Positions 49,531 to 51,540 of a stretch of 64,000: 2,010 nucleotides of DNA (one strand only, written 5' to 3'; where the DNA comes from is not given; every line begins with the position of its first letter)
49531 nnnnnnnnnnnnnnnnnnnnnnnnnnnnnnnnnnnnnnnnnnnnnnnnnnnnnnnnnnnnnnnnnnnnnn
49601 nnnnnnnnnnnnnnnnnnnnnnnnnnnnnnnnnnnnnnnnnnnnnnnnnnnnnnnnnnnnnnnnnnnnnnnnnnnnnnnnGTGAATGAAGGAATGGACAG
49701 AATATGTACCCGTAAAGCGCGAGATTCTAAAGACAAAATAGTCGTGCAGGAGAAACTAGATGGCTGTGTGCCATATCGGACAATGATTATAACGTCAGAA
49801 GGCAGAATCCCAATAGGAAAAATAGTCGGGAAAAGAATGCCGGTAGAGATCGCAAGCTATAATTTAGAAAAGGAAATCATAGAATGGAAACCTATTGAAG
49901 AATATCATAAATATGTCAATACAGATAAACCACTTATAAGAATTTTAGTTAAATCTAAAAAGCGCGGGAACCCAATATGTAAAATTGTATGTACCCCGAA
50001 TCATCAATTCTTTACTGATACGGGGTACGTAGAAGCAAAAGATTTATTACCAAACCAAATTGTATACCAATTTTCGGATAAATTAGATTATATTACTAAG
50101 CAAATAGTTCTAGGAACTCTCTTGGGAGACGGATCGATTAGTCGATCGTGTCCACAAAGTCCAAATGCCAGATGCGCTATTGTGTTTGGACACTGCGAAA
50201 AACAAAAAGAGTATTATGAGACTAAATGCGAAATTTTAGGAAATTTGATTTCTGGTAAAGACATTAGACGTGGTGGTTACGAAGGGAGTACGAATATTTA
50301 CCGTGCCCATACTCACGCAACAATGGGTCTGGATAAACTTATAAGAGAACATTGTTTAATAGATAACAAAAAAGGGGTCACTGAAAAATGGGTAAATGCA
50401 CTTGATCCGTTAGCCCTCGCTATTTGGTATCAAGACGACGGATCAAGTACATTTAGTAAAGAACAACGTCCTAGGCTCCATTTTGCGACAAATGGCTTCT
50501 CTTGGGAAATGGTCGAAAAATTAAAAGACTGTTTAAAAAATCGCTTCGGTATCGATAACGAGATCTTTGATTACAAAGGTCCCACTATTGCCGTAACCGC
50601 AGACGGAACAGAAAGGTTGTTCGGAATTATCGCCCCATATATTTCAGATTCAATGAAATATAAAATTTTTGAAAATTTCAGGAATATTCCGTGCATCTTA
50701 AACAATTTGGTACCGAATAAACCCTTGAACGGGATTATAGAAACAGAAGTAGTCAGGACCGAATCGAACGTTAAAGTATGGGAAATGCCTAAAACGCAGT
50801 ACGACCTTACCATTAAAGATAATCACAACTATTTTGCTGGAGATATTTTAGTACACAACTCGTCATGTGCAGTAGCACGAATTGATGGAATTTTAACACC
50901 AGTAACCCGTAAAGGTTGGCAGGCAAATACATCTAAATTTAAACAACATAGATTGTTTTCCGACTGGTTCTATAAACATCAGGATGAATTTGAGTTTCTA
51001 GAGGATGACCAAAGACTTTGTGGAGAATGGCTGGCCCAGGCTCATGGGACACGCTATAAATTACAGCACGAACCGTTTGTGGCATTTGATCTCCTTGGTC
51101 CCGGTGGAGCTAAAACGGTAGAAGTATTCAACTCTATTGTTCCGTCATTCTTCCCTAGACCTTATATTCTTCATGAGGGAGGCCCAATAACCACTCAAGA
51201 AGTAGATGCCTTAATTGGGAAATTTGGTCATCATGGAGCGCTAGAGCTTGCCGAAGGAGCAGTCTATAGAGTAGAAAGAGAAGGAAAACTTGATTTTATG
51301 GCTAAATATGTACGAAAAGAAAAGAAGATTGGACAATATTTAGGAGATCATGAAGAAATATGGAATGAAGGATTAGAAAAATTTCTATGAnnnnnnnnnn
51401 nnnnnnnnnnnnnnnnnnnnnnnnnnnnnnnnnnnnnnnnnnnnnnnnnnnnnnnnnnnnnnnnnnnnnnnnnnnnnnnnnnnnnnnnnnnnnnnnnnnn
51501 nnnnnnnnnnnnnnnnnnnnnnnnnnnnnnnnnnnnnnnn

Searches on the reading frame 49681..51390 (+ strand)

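Call 69: search_protein_families(library=ncbifam, proteins=[window:49681-51390:+], max_evalue=0.00001)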
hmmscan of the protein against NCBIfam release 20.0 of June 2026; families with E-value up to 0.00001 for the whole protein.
window:49681-51390:+ (569 aa): 1 family
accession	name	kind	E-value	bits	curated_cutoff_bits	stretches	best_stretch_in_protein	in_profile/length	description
TIGR01445.1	intein_Nterm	domain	1.2e-07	32.6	24.5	1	29-112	1-83/83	intein N-terminal splicing region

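Call 70: search_protein_families(library=pfam, proteins=[window:49681-51390:+], max_evalue=0.0001)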
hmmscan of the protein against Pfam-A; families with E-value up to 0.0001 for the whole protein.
window:49681-51390:+ (569 aa): 3 families
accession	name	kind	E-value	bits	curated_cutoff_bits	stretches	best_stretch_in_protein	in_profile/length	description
PF03161.18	LAGLIDADG_2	-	1.7e-24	87.1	25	1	140-296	1-150/168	LAGLIDADG DNA endonuclease family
PF14890.11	Intein_splicing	-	1.6e-10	41.5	35.8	1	55-393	21-155/155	Intein splicing domain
PF09414.15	RNA_ligase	-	5.8e-10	40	27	1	392-544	10-171/171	RNA ligase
